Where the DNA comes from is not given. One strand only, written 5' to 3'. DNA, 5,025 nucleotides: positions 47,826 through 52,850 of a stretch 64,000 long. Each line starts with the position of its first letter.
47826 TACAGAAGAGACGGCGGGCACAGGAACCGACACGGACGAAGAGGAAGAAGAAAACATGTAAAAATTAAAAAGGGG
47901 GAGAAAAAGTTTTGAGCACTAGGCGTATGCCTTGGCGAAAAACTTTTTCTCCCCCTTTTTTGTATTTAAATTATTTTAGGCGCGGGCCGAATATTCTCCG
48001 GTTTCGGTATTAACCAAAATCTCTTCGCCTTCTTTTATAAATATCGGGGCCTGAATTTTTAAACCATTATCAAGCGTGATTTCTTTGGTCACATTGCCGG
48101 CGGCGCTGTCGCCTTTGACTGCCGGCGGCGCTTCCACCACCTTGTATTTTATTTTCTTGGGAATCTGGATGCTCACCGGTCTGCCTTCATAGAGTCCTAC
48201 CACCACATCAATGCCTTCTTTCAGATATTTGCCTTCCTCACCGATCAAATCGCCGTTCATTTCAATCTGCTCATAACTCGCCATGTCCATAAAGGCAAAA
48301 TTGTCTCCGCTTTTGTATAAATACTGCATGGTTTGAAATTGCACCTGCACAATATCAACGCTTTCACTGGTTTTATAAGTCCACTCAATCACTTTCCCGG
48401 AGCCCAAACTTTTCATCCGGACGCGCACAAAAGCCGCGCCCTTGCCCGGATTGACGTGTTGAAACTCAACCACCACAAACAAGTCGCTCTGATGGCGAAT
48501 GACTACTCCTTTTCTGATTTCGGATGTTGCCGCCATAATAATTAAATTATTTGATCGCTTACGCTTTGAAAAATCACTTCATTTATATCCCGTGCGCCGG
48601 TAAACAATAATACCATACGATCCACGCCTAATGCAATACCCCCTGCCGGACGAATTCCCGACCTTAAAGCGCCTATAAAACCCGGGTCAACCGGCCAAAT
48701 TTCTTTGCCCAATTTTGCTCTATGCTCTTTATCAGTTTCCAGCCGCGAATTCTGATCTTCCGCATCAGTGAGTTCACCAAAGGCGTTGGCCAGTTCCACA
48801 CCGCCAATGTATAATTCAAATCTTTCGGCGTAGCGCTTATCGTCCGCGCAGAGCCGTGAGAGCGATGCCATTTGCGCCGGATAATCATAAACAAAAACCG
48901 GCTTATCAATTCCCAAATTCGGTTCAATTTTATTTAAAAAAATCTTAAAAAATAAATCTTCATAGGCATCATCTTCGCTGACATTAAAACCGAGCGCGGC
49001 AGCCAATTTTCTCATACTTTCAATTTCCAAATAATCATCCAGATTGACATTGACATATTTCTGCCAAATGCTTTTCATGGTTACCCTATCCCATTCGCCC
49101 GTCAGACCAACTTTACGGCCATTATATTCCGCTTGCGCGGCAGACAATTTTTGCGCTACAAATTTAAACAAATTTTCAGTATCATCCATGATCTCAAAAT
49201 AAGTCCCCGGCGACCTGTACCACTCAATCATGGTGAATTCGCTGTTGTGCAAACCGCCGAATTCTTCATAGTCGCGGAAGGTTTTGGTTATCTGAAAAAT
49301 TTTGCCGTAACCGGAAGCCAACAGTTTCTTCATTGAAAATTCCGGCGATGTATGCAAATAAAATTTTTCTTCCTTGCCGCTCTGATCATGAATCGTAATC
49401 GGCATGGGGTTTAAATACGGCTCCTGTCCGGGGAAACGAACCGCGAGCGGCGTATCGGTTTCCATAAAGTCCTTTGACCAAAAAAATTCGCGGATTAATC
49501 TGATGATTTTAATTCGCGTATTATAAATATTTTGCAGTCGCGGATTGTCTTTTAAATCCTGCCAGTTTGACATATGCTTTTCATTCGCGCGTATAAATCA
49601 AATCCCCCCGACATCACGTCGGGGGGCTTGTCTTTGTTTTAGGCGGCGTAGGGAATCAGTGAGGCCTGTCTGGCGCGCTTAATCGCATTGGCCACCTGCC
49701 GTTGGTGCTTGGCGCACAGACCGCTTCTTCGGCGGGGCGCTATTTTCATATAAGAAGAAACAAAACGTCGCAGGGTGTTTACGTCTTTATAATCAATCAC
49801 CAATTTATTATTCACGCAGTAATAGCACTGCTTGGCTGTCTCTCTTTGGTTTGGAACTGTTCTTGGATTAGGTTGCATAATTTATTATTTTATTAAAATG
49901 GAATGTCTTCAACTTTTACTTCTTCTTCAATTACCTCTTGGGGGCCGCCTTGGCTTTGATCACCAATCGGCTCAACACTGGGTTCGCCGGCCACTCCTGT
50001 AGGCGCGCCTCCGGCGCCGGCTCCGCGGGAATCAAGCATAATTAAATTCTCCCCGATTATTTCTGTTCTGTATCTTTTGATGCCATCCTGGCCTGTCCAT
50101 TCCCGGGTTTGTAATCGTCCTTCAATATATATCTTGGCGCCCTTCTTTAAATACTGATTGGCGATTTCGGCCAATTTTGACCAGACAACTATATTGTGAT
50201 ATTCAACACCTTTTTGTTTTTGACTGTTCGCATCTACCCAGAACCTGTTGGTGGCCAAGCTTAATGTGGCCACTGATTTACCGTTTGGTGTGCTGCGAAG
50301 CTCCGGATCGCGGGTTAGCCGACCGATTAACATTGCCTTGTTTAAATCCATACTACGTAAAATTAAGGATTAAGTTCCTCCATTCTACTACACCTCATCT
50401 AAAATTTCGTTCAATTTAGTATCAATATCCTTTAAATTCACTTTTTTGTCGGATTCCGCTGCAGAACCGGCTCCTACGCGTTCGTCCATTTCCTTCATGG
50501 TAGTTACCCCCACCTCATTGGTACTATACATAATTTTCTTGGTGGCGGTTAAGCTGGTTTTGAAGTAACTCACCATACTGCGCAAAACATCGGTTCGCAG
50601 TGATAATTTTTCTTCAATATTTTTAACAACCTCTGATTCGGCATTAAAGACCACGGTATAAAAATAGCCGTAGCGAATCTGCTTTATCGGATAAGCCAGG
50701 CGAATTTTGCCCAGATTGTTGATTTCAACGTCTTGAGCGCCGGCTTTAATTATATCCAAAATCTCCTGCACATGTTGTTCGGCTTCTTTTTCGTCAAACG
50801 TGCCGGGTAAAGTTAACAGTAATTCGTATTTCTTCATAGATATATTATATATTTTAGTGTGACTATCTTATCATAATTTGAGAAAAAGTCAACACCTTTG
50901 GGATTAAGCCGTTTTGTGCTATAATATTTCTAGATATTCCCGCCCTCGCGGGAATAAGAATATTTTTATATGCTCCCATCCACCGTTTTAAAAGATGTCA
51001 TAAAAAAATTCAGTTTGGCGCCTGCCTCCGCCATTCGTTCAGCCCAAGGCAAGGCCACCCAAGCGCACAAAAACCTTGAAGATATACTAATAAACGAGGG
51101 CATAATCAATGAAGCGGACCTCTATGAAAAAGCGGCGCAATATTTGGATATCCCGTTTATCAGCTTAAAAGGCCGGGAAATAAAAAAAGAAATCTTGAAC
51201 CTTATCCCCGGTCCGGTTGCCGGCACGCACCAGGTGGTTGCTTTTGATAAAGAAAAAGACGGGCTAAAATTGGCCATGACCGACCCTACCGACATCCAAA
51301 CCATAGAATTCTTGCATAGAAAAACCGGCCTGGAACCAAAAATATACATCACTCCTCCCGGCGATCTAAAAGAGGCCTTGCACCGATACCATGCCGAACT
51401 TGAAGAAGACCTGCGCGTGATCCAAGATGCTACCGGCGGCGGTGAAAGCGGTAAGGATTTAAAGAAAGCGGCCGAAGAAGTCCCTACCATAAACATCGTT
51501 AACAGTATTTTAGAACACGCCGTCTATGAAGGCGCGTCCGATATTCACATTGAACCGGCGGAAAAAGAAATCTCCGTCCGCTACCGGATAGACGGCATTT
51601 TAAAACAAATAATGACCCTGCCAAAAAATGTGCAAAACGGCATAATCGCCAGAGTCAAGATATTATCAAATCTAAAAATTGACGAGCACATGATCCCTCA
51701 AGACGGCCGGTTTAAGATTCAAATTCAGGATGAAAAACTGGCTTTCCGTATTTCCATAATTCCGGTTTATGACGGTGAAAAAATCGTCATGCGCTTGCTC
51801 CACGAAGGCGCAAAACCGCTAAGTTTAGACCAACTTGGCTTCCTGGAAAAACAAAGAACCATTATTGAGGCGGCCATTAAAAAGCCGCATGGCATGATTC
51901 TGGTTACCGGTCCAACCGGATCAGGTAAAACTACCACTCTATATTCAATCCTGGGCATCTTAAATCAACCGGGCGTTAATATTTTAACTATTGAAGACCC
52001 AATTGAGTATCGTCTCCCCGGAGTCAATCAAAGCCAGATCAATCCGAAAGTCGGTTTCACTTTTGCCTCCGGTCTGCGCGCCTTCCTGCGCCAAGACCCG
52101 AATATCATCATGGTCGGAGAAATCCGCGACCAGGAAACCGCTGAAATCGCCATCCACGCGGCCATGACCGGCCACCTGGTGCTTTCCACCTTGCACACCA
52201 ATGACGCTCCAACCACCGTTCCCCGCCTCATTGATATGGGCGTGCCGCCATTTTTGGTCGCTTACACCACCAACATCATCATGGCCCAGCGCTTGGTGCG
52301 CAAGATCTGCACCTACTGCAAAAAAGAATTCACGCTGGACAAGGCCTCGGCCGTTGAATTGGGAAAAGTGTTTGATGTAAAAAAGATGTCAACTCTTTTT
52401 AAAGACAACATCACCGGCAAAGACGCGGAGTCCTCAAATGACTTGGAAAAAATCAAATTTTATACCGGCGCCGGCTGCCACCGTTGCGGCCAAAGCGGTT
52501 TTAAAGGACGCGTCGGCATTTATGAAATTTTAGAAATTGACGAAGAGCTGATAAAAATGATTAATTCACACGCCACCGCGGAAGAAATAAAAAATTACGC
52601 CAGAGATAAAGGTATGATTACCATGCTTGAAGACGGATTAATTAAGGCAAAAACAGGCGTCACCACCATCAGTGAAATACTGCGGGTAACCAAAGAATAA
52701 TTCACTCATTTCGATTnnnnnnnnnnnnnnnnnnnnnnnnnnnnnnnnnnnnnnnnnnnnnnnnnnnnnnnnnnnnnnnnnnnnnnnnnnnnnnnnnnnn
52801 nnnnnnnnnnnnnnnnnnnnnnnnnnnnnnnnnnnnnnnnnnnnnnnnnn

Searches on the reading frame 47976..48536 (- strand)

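Call 8: search_protein_families(library=pfam, proteins=[window:47976-48536:-], max_evalue=0.01)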
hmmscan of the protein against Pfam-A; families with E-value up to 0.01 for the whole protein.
window:47976-48536:- (186 aa): 3 families
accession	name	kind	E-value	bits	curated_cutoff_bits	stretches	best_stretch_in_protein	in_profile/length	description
PF08207.18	EFP_N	-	1.5e-22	79.8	23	1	4-60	2-58/58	Elongation factor P (EF-P) KOW-like domain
PF01132.26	EFP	-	2e-21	76.1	27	1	69-121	2-54/54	Elongation factor P (EF-P) OB domain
PF09285.17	Elong-fact-P_C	-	1e-20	73.6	25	1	130-185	2-56/56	Elongation factor P, C-terminal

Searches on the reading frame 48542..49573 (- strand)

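Call 8: search_protein_families(library=pfam, proteins=[window:48542-49573:-], max_evalue=0.01)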
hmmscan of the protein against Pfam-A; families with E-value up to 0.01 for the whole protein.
window:48542-49573:- (343 aa): 1 family
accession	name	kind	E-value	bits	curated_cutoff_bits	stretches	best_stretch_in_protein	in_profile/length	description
PF00152.25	tRNA-synt_2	-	3.8e-50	171.1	25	1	4-335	10-303/308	tRNA synthetases class II (D, K and N)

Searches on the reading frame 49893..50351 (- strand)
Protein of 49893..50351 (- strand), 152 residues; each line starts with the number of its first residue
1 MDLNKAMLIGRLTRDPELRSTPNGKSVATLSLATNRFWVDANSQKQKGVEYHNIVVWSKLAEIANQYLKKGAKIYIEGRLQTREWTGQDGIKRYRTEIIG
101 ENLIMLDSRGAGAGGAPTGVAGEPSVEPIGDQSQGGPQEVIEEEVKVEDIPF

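Call 7: search_protein_families(library=pfam, proteins=[window:49893-50351:-], max_evalue=0.01)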
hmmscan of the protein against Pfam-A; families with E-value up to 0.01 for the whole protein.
window:49893-50351:- (152 aa): 1 family
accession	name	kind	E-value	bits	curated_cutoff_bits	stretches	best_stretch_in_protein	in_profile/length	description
PF00436.31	SSB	-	3.7e-38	130.2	26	1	3-105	1-103/104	Single-strand binding protein family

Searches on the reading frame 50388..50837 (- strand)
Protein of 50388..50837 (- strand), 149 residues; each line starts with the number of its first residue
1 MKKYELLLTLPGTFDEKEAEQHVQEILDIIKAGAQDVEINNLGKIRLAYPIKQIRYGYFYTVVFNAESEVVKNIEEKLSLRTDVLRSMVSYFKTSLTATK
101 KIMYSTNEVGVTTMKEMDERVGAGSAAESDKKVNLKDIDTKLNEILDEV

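Call 7: search_protein_families(library=pfam, proteins=[window:50388-50837:-], max_evalue=0.01)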
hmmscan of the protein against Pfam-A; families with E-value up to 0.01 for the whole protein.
window:50388-50837:- (149 aa): 1 family
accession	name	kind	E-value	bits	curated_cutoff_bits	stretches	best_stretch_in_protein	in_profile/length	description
PF01250.22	Ribosomal_S6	-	3.2e-17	62.9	27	1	3-89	1-88/90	Ribosomal protein S6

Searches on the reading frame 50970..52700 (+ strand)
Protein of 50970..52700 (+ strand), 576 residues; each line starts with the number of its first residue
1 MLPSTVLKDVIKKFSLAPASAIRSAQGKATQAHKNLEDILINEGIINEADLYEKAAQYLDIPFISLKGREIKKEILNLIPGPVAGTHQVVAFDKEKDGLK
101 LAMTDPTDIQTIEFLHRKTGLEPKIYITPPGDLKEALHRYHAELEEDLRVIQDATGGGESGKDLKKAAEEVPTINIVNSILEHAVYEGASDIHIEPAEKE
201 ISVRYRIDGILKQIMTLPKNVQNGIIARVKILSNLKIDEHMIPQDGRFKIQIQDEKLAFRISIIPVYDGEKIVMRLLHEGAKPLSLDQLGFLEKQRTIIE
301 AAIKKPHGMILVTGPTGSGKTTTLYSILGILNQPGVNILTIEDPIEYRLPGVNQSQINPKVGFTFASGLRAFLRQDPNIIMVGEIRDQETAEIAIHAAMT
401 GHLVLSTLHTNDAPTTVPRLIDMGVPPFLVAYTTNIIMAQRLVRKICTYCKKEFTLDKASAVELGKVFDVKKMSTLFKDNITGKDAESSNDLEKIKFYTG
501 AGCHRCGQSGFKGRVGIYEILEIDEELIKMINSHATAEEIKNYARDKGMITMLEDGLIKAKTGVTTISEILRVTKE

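Call 7: search_protein_families(library=pfam, proteins=[window:50970-52700:+], max_evalue=0.01)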
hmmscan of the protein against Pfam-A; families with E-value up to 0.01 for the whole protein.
window:50970-52700:+ (576 aa): 12 families
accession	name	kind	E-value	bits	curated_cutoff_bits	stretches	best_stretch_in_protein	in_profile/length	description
PF00437.27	T2SSE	-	4.3e-132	440.7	24.9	1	168-572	3-370/370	Type II/IV secretion system protein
PF05157.20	MshEN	-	4.7e-14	52.6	23.1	1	59-143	1-86/90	MshEN domain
PF13604.12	AAA_30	-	3.4e-05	24.1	27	1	293-338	4-49/191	AAA domain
PF13086.12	AAA_11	-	0.00035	20.9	27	1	293-332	4-42/257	AAA domain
PF25199.1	nSTAND_NTPase5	-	0.0004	20.7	34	1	300-348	34-83/145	Novel STAND NTPase 5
PF13401.12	AAA_22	-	0.0015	19.3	27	1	306-336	4-34/130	AAA domain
PF13245.12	AAA_19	-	0.0023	18.6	25.1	1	304-335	8-39/134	AAA domain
PF13476.12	AAA_23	-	0.0025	18.9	27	1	306-331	18-43/201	AAA domain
PF20720.3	nSTAND3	-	0.0034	17.5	27.2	0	305-344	15-54/155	Novel STAND NTPase 3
PF13555.12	AAA_29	-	0.004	17.3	27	1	306-328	21-43/61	P-loop containing region of AAA domain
PF13191.12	AAA_16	-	0.0054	17.7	32.6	1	298-335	11-52/167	AAA ATPase domain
PF05872.18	HerA_C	-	0.0055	15.8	22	0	294-341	10-55/502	Helicase HerA-like C-terminal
